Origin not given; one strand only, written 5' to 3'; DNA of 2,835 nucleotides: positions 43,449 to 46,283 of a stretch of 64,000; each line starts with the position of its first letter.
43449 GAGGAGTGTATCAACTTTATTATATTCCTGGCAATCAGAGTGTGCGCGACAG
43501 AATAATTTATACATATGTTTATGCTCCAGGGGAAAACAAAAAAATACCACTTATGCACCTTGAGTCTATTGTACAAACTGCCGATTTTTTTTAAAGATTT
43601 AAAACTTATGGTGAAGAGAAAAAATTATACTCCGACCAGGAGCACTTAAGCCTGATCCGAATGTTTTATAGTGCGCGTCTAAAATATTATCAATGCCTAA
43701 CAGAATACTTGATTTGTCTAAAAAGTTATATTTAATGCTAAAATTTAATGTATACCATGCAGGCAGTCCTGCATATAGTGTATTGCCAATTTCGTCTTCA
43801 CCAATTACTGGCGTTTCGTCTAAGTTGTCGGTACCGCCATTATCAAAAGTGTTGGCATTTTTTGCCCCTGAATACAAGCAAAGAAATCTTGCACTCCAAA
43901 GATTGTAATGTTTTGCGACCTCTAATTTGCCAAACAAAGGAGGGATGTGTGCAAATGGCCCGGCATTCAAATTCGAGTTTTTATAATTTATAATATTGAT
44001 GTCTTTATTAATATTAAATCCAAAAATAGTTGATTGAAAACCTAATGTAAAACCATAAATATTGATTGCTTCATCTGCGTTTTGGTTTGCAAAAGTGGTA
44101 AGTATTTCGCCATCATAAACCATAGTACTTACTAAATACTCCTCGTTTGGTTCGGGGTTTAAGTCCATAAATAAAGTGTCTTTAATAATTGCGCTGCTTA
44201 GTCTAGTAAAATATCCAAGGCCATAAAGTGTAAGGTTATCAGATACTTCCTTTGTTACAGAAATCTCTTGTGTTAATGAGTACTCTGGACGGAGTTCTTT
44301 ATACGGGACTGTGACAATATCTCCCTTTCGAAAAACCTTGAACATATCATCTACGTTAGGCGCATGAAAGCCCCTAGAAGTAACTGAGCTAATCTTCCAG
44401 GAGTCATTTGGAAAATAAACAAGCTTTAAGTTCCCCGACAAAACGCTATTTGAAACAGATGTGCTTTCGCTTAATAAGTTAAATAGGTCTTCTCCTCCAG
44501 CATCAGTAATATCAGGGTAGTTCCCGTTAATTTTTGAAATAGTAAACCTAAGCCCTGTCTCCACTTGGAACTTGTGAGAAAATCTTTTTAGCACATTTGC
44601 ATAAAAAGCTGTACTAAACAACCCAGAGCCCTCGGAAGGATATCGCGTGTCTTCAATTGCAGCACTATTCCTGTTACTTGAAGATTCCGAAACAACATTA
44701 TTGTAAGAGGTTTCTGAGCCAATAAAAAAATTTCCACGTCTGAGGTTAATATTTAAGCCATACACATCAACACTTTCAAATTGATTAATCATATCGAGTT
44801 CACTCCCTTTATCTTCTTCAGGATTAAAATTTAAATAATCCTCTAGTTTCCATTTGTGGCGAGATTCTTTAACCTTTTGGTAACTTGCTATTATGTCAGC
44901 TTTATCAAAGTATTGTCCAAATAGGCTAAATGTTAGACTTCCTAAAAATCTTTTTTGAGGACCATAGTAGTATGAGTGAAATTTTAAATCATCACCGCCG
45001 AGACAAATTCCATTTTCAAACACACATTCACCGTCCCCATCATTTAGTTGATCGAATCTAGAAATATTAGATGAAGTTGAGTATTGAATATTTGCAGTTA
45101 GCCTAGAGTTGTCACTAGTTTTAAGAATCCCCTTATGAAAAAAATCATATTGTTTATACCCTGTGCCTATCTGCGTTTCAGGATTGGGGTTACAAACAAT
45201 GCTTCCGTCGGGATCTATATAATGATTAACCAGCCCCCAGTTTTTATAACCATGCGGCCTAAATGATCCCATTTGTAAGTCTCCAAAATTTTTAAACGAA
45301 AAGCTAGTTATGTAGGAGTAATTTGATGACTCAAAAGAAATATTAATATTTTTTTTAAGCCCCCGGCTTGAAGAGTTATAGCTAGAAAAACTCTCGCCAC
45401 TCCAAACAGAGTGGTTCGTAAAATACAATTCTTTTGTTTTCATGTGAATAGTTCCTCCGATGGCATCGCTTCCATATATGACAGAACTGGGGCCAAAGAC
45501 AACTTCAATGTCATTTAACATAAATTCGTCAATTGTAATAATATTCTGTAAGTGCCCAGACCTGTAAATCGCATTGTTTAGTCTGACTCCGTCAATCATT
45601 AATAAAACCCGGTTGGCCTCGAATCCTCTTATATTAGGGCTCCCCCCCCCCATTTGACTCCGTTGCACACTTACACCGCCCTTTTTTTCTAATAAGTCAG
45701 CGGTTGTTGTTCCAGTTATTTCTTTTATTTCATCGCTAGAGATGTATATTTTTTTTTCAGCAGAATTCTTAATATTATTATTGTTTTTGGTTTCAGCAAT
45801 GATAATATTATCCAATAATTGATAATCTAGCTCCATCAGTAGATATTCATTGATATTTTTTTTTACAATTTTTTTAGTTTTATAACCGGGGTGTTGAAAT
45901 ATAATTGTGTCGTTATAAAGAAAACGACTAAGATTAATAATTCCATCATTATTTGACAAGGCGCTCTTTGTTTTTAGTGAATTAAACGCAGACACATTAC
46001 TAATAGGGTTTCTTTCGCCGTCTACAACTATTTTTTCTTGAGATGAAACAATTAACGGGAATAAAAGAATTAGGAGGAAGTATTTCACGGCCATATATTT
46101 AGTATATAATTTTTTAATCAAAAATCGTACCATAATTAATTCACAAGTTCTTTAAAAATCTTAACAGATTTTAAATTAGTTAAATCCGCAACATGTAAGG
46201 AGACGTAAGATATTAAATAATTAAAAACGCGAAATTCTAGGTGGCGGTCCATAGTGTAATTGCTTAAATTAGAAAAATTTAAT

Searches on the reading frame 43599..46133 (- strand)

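Call 65: search_protein_families(library=ncbifam, proteins=[window:43599-46133:-], max_evalue=1e-10)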
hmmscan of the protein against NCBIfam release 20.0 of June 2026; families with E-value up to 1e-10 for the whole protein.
window:43599-46133:- (844 aa): 8 families
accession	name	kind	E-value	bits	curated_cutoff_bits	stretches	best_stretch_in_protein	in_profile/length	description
TIGR01786.1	TonB-hemlactrns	subfamily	2.5e-53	181.5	323.75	1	115-844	8-719/719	TonB-dependent hemoglobin/transferrin/lactoferrin family receptor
TIGR01785.1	TonB-hemin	subfamily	7.2e-43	147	316.85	1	107-844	1-677/677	TonB-dependent heme/hemoglobin receptor family protein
TIGR01779.1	TonB-B12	equivalog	5.2e-19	68.2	599.7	1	130-235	51-155/614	TonB-dependent vitamin B12 receptor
TIGR01783.1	TonB-siderophor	subfamily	1.6e-18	66.7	223.5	1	131-282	9-154/649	TonB-dependent siderophore receptor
TIGR01776.1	TonB-tbp-lbp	subfamily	1.8e-16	59.2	468.8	0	103-271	47-228/946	lactoferrin/transferrin family TonB-dependent receptor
NF007926.1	PRK10641.1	equivalog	3.6e-15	55.5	836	1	131-286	51-208/617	TonB-dependent vitamin B12 receptor BtuB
NF007478.2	PRK10064.1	equivalog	3.2e-11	42.2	745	1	109-237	32-161/663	catecholate siderophore receptor CirA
NF010010.0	PRK13483.1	equivalog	4.6e-11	41.4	927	0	105-235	31-164/660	ligand-gated channel protein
